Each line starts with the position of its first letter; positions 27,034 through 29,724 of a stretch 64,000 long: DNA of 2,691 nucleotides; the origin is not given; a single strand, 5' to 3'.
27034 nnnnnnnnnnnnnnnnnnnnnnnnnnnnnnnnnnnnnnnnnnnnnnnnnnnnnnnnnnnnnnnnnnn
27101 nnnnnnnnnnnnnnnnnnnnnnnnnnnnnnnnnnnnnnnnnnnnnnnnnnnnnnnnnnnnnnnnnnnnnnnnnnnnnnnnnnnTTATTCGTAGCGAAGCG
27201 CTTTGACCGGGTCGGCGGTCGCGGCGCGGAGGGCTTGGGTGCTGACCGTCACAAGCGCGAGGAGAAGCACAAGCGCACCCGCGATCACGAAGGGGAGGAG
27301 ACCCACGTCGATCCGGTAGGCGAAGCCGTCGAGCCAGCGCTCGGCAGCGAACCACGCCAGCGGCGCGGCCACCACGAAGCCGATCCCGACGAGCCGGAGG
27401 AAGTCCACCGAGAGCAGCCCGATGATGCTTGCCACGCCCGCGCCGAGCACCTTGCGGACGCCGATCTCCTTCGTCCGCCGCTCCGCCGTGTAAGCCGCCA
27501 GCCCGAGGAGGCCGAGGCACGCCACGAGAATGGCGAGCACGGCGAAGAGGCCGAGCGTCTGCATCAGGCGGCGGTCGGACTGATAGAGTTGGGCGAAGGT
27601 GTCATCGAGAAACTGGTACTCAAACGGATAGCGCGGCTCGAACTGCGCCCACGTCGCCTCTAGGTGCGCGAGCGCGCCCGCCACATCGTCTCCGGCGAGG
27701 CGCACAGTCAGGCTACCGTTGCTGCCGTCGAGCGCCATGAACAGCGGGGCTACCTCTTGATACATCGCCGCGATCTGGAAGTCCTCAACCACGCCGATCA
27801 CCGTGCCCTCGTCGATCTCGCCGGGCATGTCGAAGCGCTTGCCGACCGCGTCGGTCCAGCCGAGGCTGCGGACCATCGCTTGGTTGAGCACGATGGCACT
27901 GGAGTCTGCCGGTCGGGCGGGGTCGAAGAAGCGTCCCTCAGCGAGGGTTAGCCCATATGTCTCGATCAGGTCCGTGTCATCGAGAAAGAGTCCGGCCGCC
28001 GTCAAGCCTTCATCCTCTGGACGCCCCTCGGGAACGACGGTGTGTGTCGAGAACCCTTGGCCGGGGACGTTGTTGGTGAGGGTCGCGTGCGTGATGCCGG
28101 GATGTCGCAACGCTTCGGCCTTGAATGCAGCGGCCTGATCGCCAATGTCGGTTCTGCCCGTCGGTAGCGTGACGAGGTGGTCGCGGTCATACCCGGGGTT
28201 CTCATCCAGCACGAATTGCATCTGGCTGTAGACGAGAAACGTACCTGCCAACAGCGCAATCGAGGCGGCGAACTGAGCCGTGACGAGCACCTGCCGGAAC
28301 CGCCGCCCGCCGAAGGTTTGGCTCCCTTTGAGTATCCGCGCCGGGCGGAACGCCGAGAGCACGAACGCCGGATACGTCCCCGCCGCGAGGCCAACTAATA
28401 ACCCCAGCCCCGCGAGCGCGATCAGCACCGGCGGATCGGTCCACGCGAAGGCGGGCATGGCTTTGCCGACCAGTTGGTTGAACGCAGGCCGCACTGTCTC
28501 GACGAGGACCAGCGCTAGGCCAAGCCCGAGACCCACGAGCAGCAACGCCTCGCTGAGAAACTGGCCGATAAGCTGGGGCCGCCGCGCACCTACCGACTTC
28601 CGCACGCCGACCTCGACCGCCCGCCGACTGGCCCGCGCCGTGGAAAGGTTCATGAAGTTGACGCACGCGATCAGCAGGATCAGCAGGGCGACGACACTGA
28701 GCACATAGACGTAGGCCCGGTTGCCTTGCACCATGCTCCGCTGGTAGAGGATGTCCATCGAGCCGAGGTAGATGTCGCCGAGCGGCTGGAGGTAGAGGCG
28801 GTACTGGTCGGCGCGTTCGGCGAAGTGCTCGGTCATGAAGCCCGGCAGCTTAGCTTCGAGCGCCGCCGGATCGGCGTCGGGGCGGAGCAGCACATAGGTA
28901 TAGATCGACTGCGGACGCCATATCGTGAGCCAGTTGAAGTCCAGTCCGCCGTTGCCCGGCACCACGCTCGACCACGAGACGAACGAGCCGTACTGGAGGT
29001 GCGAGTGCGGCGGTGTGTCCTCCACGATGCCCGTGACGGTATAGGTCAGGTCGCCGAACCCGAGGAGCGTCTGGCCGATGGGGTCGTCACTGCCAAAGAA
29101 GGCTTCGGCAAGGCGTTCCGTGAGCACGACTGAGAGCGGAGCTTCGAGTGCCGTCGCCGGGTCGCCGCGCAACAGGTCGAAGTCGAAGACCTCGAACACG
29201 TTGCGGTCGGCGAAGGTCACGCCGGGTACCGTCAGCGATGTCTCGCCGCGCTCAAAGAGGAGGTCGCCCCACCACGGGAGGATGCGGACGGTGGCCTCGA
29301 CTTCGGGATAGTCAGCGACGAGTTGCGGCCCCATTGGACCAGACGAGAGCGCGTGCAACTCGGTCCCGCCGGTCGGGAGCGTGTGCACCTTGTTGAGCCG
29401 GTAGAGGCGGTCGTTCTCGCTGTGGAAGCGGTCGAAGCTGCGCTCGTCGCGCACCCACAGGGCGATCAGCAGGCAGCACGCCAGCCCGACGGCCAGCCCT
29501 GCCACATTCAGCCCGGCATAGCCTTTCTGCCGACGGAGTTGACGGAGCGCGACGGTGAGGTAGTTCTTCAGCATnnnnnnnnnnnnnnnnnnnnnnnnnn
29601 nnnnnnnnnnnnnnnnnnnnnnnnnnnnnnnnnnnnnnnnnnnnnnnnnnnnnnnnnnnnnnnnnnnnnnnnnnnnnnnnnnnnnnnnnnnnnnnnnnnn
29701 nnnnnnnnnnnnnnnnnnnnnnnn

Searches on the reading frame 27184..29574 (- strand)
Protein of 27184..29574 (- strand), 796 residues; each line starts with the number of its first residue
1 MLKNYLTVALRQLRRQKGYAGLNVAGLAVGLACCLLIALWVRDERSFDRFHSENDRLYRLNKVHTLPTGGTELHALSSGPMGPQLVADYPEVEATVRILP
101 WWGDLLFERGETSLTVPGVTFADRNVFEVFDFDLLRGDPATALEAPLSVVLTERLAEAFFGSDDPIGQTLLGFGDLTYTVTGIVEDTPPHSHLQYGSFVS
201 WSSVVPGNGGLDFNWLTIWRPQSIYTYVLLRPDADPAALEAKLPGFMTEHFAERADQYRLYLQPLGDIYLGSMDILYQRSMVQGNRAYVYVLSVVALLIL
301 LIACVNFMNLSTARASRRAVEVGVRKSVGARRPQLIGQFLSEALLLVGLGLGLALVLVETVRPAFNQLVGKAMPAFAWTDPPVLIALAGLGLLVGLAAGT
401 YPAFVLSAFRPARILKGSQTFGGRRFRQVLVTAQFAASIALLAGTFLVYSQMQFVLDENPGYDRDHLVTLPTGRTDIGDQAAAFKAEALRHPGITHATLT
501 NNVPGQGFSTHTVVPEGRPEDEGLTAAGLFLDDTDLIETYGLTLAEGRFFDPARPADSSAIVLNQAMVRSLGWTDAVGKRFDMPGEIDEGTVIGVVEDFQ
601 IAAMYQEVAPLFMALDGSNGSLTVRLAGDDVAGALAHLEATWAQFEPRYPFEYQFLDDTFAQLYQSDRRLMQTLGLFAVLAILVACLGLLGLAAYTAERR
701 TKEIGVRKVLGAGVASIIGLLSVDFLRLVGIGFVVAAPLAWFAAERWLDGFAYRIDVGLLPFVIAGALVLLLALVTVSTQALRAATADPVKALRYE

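Call 10: search_protein_families(library=pfam, proteins=[window:27184-29574:-])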
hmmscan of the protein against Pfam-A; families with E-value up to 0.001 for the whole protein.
window:27184-29574:- (796 aa): 2 families
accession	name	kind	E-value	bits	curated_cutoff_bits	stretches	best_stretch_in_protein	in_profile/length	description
PF12704.14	MacB_PCD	-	3.8e-32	112.7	27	2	21-243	2-204/207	MacB-like periplasmic core domain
PF02687.27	FtsX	-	9.3e-25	87.5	25.5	2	294-406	2-115/120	FtsX-like permease C-terminal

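Call 51: search_protein_families(library=ncbifam, proteins=[window:27184-29574:-], max_evalue=0.00001)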
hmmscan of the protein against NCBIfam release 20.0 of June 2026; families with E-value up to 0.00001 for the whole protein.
window:27184-29574:- (796 aa): 3 families
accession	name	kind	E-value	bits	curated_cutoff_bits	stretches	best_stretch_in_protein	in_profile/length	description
TIGR03434.1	ADOP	subfamily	1.6e-90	304.3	622.3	1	6-796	5-803/803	ADOP family duplicated permease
NF038008.1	ABC_perm_DarB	equivalog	5.9e-21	74.1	700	1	286-780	270-770/777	darobactin export ABC transporter permease subunit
NF007826.0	PRK10535.1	equivalog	3.8e-12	45.3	966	1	267-359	501-594/648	macrolide ABC transporter ATP-binding protein/permease MacB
